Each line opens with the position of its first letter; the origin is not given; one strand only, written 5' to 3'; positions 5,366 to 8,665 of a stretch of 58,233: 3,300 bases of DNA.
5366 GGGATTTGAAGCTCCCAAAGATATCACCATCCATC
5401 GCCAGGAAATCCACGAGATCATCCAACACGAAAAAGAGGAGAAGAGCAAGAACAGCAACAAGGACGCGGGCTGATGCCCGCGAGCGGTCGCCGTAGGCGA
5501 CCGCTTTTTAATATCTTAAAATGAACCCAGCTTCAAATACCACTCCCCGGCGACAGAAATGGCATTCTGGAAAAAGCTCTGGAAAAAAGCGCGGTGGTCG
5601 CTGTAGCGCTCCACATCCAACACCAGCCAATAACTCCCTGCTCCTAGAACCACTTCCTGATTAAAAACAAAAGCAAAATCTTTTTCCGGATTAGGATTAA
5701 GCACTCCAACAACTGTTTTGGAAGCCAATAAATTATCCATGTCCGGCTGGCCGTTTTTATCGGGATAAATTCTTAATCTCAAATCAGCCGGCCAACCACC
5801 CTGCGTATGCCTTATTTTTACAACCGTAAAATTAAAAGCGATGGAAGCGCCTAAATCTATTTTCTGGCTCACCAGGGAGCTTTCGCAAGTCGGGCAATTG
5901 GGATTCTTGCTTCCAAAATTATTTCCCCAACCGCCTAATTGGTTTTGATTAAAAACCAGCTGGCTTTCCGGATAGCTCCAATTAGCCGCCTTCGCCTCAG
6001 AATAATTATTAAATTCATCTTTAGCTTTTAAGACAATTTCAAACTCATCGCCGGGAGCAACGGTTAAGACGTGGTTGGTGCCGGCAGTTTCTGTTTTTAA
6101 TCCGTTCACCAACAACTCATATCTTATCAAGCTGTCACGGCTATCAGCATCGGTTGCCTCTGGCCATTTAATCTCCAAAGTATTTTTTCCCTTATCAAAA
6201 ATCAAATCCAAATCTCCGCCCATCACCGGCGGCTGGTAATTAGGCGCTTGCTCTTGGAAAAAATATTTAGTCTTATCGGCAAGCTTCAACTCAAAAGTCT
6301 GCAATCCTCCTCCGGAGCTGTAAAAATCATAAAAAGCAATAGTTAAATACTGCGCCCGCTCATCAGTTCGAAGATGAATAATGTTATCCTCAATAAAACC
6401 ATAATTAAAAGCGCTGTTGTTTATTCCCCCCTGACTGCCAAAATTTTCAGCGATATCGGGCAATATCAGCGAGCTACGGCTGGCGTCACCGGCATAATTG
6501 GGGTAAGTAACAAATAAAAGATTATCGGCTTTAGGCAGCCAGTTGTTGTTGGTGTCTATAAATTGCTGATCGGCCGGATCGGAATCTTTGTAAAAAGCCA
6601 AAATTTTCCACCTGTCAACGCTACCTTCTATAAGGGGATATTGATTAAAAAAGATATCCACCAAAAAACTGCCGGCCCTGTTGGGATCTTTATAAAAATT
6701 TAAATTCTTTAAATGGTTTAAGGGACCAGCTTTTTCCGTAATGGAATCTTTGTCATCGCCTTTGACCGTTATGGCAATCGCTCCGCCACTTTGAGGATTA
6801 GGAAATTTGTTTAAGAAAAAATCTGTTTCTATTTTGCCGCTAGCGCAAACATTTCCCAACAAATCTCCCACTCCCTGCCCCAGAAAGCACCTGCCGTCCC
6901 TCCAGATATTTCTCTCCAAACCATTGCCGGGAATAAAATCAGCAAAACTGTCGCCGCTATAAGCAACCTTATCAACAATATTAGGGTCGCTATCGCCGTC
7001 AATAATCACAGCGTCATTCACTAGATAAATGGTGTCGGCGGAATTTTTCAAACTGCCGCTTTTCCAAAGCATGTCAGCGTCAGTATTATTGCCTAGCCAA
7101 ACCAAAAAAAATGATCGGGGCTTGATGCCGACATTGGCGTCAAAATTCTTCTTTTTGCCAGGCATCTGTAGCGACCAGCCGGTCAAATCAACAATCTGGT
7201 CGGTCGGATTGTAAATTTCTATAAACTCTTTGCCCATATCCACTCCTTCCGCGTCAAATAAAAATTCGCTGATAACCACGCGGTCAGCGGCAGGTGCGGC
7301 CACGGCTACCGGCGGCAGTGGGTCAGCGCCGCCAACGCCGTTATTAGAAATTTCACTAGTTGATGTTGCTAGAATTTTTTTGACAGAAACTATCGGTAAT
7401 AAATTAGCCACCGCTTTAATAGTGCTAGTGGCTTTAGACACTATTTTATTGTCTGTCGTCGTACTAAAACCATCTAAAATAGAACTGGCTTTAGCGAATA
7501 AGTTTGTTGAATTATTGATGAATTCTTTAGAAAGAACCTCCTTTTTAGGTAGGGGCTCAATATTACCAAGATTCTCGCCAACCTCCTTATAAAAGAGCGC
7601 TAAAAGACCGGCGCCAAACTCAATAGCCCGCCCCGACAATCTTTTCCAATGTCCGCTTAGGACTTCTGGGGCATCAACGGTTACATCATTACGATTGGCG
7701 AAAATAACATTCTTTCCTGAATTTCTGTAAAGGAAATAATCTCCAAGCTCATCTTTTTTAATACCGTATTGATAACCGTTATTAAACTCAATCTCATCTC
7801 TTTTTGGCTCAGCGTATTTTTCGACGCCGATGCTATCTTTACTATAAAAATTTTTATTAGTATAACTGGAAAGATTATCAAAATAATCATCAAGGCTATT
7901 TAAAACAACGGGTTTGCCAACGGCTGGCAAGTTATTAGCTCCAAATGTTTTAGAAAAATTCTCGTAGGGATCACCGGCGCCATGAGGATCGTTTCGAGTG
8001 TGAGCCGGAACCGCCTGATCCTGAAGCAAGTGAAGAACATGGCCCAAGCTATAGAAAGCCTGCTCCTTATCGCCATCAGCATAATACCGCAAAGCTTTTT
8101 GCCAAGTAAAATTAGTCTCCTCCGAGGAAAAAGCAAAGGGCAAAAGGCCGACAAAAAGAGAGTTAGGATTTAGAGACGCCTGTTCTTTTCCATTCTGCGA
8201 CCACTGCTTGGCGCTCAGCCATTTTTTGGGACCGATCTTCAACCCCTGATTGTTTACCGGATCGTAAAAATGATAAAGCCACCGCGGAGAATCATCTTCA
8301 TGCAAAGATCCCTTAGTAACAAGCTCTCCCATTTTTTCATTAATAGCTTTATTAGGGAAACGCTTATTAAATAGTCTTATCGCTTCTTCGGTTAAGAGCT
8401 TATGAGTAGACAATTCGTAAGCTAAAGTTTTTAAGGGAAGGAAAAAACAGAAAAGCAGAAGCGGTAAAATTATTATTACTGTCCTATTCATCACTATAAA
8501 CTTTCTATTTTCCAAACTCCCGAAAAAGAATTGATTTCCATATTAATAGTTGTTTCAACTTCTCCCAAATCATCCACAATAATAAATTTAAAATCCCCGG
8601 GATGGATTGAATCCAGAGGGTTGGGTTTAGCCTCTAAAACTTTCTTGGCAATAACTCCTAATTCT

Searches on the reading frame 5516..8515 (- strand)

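Call 72: search_protein_families(library=pfam, proteins=[window:5516-8515:-], max_evalue=0.001)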
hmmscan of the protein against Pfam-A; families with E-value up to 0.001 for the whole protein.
window:5516-8515:- (999 aa): 1 family
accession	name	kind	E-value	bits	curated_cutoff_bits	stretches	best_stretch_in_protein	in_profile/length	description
PF00932.25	LTD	-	1.5e-15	57.9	34.3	1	407-518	2-106/109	Lamin Tail Domain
